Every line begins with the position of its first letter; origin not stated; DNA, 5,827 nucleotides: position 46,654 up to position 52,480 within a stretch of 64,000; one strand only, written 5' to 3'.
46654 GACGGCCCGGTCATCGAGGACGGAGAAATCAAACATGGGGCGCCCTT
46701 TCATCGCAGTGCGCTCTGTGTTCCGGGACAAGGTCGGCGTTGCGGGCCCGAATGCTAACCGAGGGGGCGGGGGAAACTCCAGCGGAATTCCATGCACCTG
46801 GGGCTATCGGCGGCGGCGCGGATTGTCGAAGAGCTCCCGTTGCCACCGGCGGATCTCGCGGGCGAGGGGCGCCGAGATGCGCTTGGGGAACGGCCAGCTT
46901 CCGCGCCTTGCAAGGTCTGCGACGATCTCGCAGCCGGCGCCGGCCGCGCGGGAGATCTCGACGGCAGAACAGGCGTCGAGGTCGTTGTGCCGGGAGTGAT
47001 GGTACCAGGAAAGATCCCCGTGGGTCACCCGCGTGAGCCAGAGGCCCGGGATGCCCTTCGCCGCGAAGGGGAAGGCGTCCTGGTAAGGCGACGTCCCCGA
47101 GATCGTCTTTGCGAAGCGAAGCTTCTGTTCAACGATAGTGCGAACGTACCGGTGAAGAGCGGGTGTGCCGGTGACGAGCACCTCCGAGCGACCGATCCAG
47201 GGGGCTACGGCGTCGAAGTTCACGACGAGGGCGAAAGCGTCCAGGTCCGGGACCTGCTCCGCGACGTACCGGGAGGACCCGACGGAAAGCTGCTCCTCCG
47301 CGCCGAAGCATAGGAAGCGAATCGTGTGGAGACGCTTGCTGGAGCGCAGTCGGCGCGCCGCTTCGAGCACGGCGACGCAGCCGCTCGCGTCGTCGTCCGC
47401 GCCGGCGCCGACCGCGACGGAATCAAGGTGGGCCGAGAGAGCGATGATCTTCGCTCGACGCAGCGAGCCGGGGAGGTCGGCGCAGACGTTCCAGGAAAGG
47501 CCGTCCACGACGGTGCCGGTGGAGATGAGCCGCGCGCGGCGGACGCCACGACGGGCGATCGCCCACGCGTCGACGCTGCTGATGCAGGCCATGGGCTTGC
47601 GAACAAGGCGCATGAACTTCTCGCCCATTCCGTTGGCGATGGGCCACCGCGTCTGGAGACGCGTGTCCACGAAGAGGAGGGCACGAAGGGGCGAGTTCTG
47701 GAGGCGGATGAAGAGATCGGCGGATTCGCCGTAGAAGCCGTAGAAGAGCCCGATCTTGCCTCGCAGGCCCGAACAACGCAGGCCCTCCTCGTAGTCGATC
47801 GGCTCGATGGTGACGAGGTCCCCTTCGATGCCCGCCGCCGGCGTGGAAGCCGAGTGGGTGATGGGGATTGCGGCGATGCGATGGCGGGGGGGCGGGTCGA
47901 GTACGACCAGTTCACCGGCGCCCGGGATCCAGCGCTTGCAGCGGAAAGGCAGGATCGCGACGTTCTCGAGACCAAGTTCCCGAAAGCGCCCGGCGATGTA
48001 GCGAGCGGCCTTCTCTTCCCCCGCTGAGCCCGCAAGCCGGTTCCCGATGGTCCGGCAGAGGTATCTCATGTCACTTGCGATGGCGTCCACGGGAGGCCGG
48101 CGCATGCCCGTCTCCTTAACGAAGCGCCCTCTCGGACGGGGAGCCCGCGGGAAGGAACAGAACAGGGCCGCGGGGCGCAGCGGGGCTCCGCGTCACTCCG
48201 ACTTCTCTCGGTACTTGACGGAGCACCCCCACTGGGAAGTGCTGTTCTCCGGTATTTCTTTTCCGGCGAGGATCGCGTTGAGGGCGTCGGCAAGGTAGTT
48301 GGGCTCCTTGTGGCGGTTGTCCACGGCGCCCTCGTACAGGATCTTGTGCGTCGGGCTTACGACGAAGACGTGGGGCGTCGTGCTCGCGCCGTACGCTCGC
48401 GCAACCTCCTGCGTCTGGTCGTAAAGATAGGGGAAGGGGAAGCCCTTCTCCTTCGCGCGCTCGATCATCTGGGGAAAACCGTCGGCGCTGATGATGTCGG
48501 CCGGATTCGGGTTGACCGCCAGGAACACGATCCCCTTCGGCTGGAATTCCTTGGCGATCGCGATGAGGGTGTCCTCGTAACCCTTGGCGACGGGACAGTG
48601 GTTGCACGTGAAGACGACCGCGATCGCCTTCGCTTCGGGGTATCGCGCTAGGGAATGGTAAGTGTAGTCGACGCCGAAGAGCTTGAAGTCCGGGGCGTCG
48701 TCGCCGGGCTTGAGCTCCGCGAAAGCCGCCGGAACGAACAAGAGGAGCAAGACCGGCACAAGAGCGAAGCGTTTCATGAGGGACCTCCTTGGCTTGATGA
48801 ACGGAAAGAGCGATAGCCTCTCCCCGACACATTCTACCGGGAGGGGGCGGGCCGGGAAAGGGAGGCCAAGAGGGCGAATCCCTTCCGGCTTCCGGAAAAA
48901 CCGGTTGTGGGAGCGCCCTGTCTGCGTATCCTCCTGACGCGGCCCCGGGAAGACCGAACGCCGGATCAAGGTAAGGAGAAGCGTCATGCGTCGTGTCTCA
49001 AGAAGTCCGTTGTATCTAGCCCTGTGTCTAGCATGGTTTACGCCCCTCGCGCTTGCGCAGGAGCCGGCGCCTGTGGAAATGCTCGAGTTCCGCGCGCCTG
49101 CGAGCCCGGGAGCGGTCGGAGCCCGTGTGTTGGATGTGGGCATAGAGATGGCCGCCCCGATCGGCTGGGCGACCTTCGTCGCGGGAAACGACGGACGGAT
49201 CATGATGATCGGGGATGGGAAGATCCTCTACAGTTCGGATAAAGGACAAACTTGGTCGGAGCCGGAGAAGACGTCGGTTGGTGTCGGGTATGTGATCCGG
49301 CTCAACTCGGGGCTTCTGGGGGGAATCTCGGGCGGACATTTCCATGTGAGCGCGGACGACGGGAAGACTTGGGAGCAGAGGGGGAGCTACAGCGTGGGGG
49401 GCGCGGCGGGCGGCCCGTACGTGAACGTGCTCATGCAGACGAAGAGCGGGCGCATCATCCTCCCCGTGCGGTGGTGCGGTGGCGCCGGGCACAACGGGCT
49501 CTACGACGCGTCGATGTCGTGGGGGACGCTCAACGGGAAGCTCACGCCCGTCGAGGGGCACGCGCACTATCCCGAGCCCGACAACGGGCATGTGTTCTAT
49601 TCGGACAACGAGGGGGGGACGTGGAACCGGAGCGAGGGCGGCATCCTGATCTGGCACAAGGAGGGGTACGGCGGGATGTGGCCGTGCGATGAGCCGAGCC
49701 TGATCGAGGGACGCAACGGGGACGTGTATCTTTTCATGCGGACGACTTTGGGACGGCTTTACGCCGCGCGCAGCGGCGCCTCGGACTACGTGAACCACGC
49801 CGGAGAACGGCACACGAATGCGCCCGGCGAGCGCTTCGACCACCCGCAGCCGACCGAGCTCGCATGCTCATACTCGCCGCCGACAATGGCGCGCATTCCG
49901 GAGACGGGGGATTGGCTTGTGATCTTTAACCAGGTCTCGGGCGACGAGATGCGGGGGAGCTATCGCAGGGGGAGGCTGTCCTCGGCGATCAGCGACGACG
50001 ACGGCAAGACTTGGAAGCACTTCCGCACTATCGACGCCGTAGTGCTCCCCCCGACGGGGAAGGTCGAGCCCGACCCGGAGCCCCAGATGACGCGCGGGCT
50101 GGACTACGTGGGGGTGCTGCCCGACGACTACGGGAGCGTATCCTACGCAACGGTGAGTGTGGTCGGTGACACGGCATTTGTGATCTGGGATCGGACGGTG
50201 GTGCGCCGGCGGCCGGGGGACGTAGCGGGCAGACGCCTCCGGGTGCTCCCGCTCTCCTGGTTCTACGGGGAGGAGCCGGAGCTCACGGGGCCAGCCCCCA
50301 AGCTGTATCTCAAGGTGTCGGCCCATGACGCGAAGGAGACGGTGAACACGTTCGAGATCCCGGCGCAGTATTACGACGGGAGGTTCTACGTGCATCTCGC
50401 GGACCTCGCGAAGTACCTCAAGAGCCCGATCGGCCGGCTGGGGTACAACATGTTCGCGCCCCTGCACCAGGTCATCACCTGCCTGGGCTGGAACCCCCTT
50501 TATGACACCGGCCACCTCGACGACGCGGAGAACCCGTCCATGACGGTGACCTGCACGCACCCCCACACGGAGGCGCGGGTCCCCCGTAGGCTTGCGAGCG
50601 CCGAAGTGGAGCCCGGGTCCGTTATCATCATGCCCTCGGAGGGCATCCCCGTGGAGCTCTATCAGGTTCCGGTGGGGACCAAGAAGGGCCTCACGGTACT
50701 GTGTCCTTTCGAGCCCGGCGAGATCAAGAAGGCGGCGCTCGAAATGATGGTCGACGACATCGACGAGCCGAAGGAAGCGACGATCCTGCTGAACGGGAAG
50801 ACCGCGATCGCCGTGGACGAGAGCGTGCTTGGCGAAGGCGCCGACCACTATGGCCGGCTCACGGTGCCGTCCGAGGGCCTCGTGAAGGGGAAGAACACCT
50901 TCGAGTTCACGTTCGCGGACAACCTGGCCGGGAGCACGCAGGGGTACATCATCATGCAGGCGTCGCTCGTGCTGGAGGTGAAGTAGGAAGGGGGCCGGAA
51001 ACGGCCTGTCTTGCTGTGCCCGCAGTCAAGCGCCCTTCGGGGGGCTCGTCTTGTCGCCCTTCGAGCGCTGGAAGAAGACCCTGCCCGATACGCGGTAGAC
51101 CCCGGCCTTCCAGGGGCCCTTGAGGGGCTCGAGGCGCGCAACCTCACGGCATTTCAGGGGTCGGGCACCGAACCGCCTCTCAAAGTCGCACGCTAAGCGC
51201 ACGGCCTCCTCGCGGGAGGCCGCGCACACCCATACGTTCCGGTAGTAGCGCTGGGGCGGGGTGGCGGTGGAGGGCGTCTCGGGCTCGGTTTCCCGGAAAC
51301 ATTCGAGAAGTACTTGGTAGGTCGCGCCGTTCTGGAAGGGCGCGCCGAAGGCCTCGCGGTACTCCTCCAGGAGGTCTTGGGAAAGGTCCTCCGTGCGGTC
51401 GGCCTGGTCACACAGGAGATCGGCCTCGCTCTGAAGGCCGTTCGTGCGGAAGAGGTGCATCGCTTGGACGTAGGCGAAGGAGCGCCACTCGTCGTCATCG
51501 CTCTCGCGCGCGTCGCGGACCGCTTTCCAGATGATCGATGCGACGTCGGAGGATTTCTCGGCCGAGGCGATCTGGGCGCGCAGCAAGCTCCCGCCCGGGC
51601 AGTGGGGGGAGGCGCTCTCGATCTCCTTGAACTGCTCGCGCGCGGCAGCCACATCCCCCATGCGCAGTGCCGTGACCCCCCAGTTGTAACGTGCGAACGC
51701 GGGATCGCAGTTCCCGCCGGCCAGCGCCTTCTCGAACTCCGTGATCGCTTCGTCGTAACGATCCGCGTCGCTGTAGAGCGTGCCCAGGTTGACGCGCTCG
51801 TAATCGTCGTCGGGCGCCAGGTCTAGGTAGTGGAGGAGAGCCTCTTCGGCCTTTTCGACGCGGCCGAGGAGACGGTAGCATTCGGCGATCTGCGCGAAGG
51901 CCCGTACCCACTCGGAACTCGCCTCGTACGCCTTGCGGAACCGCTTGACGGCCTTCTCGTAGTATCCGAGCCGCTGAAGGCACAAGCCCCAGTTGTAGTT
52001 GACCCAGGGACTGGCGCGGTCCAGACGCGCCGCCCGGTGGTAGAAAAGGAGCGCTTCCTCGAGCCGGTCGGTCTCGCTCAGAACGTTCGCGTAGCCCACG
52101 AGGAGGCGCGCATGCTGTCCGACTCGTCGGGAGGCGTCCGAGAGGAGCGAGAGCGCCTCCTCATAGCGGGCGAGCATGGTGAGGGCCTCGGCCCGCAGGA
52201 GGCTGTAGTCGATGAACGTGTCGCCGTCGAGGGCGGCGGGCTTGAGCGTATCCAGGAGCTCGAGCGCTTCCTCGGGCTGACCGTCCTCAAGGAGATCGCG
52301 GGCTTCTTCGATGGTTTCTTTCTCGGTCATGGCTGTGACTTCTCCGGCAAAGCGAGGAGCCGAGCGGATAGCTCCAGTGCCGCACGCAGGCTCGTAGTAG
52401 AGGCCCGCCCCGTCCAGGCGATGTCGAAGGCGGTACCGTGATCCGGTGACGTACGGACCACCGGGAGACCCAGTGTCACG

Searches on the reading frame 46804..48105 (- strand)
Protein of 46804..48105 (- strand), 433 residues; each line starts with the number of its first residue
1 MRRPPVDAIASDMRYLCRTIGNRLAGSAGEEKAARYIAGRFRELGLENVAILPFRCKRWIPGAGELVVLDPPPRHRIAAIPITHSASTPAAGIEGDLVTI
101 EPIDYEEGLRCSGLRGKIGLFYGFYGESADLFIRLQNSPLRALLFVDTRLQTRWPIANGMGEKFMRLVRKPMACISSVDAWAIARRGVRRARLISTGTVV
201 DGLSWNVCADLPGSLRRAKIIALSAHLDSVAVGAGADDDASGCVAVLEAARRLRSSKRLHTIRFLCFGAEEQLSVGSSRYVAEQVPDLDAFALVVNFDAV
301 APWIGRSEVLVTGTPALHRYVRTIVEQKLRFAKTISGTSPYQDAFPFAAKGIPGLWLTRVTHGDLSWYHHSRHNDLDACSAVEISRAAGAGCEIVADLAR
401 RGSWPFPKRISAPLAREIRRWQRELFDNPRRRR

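Call 68: search_protein_families(library=pfam, proteins=[window:46804-48105:-], max_evalue=0.00001)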
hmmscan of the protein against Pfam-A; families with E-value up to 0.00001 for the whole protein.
window:46804-48105:- (433 aa): 2 families
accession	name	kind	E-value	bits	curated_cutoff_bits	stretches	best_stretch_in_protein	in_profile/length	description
PF04389.22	Peptidase_M28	-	3.3e-30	105.7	21.3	1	206-386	1-184/193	Peptidase family M28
PF01546.33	Peptidase_M20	-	1e-08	35.8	24.6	1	230-303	27-104/206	Peptidase family M20/M25/M40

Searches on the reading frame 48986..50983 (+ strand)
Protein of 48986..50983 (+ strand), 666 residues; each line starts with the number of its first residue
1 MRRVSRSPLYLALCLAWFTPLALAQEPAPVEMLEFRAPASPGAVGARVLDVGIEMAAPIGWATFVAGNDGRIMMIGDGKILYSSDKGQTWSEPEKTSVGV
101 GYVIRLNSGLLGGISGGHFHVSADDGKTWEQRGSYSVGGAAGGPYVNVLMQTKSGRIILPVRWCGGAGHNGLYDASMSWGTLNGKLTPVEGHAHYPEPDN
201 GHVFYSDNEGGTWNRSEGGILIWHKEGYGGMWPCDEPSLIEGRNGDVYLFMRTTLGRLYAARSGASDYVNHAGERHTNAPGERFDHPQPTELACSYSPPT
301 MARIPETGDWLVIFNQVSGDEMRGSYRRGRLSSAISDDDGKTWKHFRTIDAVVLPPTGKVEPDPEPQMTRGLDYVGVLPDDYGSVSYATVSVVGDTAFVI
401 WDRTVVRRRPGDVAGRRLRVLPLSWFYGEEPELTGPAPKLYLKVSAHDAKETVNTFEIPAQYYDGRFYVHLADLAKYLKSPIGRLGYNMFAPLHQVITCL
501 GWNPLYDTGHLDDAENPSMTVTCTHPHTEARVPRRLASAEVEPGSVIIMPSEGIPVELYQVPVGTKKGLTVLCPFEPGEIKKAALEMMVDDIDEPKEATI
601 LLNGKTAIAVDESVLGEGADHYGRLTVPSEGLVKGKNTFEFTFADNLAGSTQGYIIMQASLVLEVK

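Call 54: search_protein_families(library=pfam, proteins=[window:48986-50983:+], max_evalue=0.00001)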
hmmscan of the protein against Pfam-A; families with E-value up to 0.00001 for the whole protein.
window:48986-50983:+ (666 aa): 2 families
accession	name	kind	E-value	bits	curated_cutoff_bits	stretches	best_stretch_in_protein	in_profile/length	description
PF13088.12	BNR_2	-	1.2e-13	51.5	31.4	1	121-395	86-272/277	BNR repeat-like domain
PF02012.26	BNR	-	2.8e-08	33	27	0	335-344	2-11/12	BNR/Asp-box repeat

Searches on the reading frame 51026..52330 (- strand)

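Call 68: search_protein_families(library=pfam, proteins=[window:51026-52330:-], max_evalue=0.00001)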
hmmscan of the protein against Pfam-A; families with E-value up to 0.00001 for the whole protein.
window:51026-52330:- (434 aa): 13 families
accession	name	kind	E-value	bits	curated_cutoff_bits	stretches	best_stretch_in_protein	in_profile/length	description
PF07719.23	TPR_2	-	7.1e-22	76.1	27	0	111-137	4-30/34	Tetratricopeptide repeat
PF14559.12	TPR_19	-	2.8e-18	66.4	25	0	124-176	7-59/68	Tetratricopeptide repeat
PF13181.12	TPR_8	-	9.5e-17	60.1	25.7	0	143-175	2-34/34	Tetratricopeptide repeat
PF13424.12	TPR_12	-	3.1e-15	56.6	30.1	2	147-204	8-73/77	Tetratricopeptide repeat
PF00515.34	TPR_1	-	1.5e-14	53.5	27.8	0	181-203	6-28/34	Tetratricopeptide repeat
PF13428.12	TPR_14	-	4.2e-14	52.1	23.5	0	143-175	2-34/44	Tetratricopeptide repeat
PF13432.12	TPR_16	-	6.2e-14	52.6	32.7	0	181-242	2-62/65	Tetratricopeptide repeat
PF12895.13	ANAPC3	-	5.4e-09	36.6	27.2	0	89-166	4-80/82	Anaphase-promoting complex, cyclosome, subunit 3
PF13176.12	TPR_7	-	3e-08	33.6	27.9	0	180-204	3-27/36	Tetratricopeptide repeat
PF13414.12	TPR_11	-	9e-07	28.9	26.8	0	85-122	5-42/42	TPR repeat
PF13431.12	TPR_17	-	9.3e-07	29.1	24.4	0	165-196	2-33/34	Tetratricopeptide repeat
PF13174.12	TPR_6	-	1e-06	29.4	26.3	0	147-174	5-32/33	Tetratricopeptide repeat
PF23300.3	HEAT_Nup120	-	9.1e-06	26.1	29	0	11-97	4-88/170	Nucleoporin Nup120, HEAT repeats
